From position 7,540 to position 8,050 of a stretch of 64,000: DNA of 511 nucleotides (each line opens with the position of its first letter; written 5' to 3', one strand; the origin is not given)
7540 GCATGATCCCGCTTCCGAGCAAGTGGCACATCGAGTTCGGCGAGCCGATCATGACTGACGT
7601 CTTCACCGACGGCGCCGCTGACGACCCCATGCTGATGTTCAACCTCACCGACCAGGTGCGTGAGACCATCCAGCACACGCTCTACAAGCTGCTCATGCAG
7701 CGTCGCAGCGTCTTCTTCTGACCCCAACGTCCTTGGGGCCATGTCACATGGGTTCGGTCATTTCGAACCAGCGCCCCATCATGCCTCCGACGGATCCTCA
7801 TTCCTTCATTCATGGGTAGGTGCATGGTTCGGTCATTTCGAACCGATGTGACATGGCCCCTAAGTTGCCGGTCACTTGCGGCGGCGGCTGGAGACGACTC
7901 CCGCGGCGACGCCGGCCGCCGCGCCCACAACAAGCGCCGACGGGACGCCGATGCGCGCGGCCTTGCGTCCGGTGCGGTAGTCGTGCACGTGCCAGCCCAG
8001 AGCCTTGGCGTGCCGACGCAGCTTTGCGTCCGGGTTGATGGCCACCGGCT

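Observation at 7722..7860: Previously unannotated MITE-like / hairpin repeat family (copy 1 of 3 in this window)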

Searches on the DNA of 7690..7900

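Call 66: search_rna_families(source=window, start=7690, end=7900, threshold=evalue, max_evalue=5)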
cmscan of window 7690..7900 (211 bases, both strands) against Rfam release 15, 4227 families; matches with E-value up to 5: 2.
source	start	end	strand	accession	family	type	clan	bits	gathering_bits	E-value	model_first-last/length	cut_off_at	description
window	7758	7855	+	RF04311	dauA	Cis-reg;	-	15.3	45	4.6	1-88/88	no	dauA ncRNA motif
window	7690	7783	+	RF00487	IRES_Cx43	Cis-reg; IRES;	-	11.2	70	1.9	98-204/204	5'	Connexin-43 internal ribosome entry site (IRES)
